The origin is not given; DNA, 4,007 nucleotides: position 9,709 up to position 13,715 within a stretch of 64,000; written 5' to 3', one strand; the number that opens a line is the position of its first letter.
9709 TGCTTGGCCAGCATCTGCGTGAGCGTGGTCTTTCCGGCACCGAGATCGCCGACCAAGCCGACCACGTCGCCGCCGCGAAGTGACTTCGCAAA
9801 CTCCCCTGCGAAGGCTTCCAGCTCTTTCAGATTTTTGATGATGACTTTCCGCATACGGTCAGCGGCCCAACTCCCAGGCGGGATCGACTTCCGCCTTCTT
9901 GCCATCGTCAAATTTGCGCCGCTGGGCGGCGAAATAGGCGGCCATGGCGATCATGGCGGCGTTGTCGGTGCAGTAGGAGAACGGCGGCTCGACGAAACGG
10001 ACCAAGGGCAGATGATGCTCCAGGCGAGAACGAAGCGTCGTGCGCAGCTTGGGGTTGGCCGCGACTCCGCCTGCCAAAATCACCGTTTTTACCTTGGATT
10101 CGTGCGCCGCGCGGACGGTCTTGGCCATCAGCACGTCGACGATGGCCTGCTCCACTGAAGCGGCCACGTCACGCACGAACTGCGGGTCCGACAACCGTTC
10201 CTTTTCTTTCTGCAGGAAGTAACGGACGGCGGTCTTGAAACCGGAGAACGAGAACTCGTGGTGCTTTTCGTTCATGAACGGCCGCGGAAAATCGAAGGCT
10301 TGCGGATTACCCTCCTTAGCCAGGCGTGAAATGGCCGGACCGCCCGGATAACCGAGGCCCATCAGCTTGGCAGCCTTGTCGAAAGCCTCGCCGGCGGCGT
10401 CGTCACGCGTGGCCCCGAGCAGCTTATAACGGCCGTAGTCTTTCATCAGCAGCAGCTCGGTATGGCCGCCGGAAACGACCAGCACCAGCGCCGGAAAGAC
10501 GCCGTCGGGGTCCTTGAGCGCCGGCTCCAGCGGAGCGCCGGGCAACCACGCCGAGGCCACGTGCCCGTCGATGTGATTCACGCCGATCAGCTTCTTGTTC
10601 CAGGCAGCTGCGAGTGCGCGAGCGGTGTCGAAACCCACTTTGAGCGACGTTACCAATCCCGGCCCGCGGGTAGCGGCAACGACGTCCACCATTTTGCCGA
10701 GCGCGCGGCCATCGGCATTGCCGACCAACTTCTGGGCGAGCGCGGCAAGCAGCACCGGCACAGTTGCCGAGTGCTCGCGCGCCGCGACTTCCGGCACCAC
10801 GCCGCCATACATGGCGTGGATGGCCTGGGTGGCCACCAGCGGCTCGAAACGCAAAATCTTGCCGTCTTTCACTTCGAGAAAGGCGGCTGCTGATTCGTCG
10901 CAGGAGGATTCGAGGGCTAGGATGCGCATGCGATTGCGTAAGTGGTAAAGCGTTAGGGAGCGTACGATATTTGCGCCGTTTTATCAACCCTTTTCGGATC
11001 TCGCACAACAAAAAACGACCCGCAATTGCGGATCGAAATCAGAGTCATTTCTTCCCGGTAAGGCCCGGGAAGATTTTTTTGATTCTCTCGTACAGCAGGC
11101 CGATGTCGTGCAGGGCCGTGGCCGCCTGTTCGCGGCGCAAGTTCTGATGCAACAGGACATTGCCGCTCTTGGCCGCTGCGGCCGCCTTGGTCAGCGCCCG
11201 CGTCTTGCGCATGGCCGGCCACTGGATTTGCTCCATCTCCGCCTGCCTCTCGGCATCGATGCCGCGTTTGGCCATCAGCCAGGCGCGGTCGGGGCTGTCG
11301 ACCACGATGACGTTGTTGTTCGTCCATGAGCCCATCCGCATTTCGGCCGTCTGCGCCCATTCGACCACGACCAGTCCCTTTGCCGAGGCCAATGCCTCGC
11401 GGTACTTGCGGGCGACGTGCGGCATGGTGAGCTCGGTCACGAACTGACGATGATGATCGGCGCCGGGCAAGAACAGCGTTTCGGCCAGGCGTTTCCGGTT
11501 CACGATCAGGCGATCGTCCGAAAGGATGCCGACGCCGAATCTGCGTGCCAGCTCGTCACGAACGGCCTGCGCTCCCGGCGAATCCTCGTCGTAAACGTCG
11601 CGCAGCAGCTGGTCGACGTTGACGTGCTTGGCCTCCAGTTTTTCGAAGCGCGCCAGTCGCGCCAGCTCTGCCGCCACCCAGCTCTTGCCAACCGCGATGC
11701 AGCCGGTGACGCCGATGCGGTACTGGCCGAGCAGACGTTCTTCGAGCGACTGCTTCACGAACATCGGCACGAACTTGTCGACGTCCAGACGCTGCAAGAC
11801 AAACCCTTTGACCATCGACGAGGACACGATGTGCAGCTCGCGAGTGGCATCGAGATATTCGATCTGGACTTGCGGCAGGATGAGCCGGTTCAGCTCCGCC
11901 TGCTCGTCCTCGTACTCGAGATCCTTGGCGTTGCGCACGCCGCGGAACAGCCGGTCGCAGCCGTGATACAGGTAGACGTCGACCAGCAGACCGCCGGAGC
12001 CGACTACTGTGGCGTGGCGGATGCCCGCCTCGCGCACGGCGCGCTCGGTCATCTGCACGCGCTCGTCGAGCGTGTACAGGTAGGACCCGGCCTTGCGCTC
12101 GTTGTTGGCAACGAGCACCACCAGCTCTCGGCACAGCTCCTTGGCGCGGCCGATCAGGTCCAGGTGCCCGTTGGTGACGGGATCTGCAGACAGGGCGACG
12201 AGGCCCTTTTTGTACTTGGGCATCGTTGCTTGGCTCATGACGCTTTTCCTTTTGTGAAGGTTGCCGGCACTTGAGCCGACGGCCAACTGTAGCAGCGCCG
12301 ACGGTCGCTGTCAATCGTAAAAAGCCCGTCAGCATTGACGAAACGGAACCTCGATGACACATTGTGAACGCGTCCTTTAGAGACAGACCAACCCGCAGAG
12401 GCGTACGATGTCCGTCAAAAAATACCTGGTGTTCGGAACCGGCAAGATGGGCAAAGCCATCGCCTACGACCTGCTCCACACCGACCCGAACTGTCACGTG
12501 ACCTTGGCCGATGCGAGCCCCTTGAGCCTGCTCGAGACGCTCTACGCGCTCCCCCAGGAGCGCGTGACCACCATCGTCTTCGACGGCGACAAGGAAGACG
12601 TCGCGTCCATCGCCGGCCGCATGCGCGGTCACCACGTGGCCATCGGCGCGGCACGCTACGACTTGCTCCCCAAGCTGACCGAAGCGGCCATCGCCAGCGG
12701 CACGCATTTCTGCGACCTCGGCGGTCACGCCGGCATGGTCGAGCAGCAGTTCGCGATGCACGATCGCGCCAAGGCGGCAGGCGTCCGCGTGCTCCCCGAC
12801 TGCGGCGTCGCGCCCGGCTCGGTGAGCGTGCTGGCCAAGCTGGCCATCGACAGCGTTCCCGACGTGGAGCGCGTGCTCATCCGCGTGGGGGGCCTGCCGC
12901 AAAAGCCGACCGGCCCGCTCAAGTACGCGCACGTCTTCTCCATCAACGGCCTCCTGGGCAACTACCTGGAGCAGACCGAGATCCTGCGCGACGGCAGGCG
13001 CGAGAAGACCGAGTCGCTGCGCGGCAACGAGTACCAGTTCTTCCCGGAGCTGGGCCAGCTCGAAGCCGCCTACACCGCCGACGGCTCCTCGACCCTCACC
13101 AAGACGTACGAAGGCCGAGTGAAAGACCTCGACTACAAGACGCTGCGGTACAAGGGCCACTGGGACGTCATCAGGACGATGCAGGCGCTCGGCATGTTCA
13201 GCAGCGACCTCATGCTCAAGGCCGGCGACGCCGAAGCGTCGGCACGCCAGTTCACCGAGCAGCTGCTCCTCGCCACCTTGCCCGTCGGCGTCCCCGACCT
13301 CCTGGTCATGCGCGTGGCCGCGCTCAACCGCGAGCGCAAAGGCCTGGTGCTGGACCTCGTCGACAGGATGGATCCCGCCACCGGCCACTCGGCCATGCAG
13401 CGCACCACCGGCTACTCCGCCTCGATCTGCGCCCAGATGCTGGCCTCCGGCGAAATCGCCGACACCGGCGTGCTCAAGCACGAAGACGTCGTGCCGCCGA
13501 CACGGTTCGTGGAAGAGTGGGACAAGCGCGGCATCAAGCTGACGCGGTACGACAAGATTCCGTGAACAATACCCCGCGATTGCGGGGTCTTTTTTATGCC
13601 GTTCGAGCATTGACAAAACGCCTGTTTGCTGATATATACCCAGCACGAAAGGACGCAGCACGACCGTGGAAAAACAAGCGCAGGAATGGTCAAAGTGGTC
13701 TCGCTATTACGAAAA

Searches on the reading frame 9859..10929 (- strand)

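Call 54: search_protein_families(library=pfam, proteins=[window:9859-10929:-], max_evalue=0.001)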
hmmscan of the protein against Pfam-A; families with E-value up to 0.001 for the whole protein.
window:9859-10929:- (356 aa): 3 families
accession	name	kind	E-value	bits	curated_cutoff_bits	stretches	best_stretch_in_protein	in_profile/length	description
PF00814.31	TsaD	-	1.8e-80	270.9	24.8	1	33-328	8-263/264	tRNA N6-adenosine threonylcarbamoyltransferase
PF22521.2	HypF_C_2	-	1.1e-06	29.1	27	1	224-306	136-220/241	Carbamoyltransferase, Kae1-like Domain, second subdomain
PF02543.21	Carbam_trans_N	-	0.00023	21.2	24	0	243-302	274-323/346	Carbamoyltransferase N-terminus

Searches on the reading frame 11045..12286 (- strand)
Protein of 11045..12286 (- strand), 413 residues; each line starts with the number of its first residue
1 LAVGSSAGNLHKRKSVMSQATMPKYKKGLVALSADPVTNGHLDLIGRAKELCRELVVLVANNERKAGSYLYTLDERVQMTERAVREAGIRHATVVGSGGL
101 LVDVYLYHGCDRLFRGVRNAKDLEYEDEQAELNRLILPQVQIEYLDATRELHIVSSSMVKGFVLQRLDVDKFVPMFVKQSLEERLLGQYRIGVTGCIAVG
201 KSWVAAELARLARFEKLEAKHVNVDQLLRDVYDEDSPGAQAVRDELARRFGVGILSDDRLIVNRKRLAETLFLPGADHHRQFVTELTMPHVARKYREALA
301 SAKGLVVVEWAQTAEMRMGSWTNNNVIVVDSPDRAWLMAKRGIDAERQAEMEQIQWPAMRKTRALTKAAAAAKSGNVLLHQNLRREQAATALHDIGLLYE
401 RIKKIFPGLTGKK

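Call 54: search_protein_families(library=pfam, proteins=[window:11045-12286:-], max_evalue=0.001)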
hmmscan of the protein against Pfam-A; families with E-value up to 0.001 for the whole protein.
window:11045-12286:- (413 aa): 2 families
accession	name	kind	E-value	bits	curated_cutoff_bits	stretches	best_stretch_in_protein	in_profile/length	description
PF01121.26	CoaE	-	2e-11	44.3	27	1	191-359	3-162/180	Dephospho-CoA kinase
PF01467.32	CTP_transf_like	-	1.4e-10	42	21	1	34-160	6-131/133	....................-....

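Call 70: search_protein_families(library=ncbifam, proteins=[window:11045-12286:-], max_evalue=0.001)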
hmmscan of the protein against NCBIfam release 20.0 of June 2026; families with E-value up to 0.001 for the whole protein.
window:11045-12286:- (413 aa): 5 families
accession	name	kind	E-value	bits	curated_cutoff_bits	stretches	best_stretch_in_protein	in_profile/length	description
TIGR01510.1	coaD_prev_kdtB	equivalog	1.9e-31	109.2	103.3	1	30-184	4-154/155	pantetheine-phosphate adenylyltransferase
NF002879.0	PRK03333.1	equivalog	4e-11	42.6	215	1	190-334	3-135/395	dephospho-CoA kinase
TIGR00125.1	cyt_tran_rel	domain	7.5e-11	42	27.7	1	33-84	7-60/65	adenylyltransferase/cytidyltransferase family protein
TIGR00152.1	TIGR00152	equivalog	1.6e-09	37.9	65.55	1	191-334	2-135/188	dephospho-CoA kinase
TIGR00124.1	cit_ly_ligase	equivalog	5.5e-06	25.6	262.1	1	6-95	120-203/335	[citrate (pro-3S)-lyase] ligase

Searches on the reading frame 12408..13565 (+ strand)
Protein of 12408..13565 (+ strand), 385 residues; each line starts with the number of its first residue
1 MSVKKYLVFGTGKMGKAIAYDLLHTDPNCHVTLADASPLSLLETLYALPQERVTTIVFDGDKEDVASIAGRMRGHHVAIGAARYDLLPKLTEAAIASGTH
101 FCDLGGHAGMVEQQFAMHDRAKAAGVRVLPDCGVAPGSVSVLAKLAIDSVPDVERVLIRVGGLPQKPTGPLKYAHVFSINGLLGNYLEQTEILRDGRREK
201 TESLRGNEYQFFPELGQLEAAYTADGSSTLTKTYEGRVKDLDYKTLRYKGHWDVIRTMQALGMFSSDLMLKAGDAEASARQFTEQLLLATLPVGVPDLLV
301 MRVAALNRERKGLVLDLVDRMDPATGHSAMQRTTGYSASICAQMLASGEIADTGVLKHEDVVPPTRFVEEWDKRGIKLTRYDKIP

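Call 54: search_protein_families(library=pfam, proteins=[window:12408-13565:+], max_evalue=0.001)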
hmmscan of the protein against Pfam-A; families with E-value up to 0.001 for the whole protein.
window:12408-13565:+ (385 aa): 2 families
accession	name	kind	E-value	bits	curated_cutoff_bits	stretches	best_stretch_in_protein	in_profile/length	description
PF16653.10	Sacchrp_dh_C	-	4.6e-36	125.7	31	1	133-376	1-265/265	Saccharopine dehydrogenase C-terminal domain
PF03435.24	Sacchrp_dh_NADP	-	3.4e-09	37.5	25.1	1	7-128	2-128/129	Saccharopine dehydrogenase NADP binding domain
